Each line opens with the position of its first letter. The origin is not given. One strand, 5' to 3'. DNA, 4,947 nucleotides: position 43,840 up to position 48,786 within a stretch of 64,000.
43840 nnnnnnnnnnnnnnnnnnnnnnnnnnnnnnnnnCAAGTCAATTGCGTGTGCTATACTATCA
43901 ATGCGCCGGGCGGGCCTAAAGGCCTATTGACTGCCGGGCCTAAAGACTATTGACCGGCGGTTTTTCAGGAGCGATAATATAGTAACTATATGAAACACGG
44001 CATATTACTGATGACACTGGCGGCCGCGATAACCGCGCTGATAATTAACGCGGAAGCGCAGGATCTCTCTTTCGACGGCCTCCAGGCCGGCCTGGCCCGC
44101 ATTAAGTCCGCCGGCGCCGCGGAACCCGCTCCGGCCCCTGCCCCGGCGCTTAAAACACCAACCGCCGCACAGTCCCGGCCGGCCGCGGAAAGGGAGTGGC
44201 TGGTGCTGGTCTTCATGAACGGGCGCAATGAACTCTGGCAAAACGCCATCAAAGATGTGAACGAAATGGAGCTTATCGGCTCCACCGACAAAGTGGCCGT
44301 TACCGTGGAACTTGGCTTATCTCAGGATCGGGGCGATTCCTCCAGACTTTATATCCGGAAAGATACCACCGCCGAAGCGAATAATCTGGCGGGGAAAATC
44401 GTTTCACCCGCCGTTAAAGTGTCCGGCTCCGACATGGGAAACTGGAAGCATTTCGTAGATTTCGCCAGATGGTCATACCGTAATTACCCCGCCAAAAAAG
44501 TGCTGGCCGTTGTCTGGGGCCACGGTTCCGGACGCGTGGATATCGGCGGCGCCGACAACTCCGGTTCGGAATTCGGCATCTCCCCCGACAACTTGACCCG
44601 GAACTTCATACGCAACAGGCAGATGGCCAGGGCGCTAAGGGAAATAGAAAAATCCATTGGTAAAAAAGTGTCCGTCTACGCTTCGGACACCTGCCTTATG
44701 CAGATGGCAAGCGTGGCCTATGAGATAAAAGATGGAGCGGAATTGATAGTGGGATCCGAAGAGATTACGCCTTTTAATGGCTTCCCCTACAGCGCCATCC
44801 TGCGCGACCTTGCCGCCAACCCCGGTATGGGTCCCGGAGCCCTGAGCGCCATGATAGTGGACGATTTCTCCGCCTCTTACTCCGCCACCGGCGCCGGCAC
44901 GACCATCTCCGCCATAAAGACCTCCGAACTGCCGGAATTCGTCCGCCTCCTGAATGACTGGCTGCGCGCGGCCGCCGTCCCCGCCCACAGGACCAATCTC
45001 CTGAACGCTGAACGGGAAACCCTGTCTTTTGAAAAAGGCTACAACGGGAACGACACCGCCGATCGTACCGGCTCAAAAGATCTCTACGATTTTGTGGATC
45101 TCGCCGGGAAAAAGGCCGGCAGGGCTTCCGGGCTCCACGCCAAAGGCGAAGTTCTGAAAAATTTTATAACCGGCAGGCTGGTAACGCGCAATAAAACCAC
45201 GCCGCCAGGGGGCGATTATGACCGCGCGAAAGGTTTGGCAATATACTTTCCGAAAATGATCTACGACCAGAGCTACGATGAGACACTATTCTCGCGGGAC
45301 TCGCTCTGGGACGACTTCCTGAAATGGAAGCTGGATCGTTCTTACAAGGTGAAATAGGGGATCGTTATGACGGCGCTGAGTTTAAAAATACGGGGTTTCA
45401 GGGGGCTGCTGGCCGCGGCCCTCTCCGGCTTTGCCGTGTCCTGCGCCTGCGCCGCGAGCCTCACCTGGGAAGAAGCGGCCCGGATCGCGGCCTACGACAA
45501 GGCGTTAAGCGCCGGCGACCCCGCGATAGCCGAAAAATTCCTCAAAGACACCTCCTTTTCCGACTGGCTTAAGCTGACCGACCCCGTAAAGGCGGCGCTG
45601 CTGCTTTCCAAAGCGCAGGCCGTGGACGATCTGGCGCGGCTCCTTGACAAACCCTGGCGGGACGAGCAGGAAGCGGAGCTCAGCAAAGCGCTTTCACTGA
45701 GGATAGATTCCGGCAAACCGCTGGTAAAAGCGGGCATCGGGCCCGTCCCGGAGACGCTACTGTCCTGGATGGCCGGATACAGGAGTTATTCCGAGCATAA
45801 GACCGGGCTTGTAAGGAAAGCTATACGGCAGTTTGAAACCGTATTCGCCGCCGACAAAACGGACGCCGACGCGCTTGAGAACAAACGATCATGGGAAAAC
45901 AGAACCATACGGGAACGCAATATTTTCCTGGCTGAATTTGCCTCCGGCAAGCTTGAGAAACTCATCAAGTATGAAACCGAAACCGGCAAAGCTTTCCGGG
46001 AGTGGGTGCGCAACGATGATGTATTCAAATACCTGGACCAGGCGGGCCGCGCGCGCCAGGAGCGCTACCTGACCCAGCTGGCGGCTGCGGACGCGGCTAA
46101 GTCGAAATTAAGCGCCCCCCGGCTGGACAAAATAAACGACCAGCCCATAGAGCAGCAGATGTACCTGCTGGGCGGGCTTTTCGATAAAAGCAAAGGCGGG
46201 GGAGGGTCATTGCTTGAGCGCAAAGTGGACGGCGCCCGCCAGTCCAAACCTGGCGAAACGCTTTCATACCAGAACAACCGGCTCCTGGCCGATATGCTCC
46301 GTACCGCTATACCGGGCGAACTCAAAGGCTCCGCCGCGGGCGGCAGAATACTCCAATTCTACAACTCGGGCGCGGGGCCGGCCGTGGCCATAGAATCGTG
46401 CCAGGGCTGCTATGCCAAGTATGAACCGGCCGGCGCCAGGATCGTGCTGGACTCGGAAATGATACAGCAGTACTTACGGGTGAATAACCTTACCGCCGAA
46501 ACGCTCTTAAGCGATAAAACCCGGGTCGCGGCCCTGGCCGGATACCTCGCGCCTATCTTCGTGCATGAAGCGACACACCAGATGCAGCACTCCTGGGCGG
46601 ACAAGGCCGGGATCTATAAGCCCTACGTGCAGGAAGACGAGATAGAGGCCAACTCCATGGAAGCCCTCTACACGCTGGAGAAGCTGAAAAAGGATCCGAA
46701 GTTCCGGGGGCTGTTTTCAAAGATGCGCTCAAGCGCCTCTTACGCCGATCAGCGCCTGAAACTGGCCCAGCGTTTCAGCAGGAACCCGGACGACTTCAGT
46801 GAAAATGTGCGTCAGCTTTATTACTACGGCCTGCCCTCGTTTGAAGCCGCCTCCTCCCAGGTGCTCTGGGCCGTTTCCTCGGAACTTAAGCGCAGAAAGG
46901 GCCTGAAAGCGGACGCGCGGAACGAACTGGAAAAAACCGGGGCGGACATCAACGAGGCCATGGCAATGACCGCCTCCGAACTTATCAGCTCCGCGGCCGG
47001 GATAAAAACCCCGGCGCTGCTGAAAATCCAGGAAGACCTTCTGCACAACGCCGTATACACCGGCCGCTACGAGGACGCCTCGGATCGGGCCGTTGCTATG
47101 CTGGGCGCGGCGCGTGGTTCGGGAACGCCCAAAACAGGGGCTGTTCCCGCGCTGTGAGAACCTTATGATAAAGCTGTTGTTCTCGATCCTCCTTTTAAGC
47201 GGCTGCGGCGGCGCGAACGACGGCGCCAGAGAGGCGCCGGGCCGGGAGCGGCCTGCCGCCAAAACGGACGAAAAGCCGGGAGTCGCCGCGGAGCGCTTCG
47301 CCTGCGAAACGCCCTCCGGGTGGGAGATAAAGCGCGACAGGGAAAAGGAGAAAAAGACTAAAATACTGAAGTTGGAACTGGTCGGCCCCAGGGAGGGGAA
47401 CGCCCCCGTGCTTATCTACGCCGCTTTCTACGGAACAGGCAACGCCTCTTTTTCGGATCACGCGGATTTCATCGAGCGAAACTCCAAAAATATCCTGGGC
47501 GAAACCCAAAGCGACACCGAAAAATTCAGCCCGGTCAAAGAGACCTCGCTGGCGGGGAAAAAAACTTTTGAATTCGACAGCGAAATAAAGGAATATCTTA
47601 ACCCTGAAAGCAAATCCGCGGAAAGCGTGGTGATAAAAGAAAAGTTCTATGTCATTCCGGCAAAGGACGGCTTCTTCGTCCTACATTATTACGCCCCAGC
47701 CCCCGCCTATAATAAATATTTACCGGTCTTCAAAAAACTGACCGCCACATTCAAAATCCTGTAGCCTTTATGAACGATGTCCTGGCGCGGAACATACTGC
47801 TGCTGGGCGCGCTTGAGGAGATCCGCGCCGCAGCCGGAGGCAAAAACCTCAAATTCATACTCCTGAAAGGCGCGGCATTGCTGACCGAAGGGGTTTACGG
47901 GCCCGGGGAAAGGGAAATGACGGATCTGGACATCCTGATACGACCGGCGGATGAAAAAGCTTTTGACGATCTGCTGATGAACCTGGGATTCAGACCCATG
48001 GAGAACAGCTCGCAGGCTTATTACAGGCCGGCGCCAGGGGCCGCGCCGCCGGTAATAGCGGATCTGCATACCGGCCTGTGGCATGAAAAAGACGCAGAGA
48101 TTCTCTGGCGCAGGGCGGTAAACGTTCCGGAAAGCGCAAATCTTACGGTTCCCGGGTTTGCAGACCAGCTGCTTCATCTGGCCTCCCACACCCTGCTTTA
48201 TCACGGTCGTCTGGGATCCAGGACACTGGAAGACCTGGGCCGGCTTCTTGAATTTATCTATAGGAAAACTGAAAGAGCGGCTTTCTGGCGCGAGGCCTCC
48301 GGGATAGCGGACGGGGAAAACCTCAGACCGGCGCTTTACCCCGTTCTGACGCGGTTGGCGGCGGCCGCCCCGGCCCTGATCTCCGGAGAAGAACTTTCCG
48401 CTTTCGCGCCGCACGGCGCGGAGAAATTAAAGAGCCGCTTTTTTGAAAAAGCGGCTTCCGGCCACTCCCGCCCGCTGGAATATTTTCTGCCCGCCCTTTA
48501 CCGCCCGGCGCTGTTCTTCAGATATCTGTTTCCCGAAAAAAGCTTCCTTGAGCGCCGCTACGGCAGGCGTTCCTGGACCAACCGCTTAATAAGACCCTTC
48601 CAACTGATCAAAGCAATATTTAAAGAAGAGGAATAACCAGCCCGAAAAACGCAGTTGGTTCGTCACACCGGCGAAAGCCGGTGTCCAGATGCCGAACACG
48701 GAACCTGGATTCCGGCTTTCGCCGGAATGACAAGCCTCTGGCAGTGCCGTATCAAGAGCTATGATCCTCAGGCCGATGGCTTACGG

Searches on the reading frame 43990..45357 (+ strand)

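Call 84: search_protein_families(library=pfam, proteins=[window:43990-45357:+], max_evalue=0.0001)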
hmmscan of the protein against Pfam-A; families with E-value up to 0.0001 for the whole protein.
window:43990-45357:+ (455 aa): 1 family
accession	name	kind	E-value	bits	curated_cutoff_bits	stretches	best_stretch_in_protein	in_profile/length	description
PF03415.19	Peptidase_C11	-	1.3e-26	94.5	25.8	1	74-445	1-357/359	Clostripain family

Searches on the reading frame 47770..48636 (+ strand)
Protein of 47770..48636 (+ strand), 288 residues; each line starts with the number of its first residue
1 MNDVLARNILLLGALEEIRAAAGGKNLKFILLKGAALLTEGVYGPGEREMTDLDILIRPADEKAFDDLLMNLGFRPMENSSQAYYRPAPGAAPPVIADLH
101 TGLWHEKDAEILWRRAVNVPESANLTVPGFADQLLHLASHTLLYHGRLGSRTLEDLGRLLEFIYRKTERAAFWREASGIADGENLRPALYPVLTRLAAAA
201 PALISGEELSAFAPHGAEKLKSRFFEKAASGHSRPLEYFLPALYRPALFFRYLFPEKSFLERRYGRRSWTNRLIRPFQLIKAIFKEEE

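Call 84: search_protein_families(library=pfam, proteins=[window:47770-48636:+], max_evalue=0.0001)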
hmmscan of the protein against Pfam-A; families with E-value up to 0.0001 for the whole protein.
window:47770-48636:+ (288 aa): 1 family
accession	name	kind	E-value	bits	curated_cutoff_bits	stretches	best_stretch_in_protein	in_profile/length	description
PF14907.12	NTP_transf_5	-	4.8e-23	82.4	31.2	1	4-177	49-229/249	Uncharacterised nucleotidyltransferase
